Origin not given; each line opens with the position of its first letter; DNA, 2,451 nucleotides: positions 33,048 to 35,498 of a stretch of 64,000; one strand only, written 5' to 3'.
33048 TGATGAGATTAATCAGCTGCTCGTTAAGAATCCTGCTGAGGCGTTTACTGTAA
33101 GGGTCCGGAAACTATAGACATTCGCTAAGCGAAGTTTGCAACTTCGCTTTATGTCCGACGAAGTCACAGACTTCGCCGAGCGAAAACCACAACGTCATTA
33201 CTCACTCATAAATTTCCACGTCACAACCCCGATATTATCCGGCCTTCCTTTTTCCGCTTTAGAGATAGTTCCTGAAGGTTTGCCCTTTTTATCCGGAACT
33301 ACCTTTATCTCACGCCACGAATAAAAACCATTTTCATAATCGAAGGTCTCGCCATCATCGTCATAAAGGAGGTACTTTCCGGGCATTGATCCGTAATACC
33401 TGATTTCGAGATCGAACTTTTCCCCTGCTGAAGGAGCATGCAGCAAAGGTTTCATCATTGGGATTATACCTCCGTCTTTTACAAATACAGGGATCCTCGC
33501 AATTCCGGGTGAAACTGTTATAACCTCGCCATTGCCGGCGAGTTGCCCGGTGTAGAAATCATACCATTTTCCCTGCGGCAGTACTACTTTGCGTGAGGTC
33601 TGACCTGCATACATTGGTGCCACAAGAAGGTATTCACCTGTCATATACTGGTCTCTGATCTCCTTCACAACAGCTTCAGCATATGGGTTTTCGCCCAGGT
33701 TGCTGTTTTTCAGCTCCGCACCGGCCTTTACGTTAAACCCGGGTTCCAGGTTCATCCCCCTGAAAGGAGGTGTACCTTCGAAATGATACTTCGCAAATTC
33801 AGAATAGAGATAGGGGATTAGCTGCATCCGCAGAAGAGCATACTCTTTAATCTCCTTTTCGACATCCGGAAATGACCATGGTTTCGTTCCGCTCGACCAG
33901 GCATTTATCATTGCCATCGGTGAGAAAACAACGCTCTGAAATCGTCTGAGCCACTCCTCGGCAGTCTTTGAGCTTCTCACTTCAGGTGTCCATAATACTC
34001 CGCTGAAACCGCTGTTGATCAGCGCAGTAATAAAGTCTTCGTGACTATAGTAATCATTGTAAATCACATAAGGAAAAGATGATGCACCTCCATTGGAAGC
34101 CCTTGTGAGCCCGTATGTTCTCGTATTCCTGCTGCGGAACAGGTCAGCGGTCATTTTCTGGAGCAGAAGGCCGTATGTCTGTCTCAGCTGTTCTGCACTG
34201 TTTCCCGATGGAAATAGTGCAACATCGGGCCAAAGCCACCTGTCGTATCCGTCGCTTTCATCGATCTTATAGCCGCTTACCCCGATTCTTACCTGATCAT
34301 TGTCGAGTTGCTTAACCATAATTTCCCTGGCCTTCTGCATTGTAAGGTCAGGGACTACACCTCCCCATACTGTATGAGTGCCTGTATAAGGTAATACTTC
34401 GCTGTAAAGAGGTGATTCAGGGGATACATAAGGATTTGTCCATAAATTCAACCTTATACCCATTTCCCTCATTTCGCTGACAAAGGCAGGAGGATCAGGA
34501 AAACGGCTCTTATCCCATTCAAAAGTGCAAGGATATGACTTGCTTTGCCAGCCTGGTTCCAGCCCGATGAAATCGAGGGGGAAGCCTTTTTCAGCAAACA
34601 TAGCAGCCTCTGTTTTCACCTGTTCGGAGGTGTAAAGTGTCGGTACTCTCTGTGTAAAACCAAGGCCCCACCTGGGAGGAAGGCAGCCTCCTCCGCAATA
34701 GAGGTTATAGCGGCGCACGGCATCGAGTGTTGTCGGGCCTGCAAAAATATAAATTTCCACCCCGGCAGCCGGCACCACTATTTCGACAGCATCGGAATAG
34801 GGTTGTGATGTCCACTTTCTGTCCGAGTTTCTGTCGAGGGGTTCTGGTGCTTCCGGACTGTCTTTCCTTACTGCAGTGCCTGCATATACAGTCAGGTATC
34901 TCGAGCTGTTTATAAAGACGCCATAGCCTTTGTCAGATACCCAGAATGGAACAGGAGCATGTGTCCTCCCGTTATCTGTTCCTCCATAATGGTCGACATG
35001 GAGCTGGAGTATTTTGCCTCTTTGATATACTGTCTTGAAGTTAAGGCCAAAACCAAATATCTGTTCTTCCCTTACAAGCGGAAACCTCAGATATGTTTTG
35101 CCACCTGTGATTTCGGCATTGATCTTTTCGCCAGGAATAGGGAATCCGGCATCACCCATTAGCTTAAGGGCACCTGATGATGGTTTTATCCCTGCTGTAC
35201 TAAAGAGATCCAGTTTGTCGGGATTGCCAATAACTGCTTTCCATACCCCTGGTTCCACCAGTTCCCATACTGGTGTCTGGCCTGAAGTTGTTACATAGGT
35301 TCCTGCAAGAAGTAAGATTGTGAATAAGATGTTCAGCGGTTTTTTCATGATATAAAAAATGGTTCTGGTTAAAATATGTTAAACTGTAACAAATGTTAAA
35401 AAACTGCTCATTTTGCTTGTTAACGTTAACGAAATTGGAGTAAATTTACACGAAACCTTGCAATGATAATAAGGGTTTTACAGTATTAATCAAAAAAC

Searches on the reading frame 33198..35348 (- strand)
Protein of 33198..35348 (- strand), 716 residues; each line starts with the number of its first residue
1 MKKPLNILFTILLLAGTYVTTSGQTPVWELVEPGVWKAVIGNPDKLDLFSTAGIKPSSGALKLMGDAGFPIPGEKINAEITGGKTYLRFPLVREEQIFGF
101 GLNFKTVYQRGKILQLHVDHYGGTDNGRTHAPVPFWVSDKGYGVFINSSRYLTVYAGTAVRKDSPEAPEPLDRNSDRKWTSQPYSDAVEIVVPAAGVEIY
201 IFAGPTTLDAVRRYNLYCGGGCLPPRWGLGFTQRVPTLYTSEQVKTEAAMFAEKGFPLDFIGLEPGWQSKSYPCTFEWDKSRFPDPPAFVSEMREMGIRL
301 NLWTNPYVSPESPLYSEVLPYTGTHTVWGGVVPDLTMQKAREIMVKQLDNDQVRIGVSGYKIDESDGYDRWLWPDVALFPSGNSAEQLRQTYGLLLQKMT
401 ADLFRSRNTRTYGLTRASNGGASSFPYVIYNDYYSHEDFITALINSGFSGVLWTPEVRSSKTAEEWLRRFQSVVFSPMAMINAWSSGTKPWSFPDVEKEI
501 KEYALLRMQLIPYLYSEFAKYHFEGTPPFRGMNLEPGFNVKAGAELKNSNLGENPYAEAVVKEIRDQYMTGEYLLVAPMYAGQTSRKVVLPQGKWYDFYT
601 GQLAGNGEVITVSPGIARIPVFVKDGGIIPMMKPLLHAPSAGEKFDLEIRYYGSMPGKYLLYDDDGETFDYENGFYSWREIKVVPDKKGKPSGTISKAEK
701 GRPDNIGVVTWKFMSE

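Call 97: search_protein_families(library=pfam, proteins=[window:33198-35348:-], max_evalue=0.00001)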
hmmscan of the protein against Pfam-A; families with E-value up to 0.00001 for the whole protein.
window:33198-35348:- (716 aa): 4 families
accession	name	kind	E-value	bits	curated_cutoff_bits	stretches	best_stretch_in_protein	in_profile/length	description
PF01055.32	Glyco_hydro_31_2nd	-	1.6e-45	156.3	23.5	1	223-516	3-327/328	Glycosyl hydrolases family 31 TIM-barrel domain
PF21365.3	Glyco_hydro_31_3rd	-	7.2e-18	65.3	24.4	1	560-629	17-87/87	Glycosyl hydrolase family 31 C-terminal domain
PF17137.9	DUF5110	-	6.7e-10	39.3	27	1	647-699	2-52/71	Domain of unknown function (DUF5110)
PF13802.12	Gal_mutarotas_2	-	2.3e-06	28.4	27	1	85-151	108-180/184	Glycosyl hydrolase 31 N-terminal galactose mutarotase-like domain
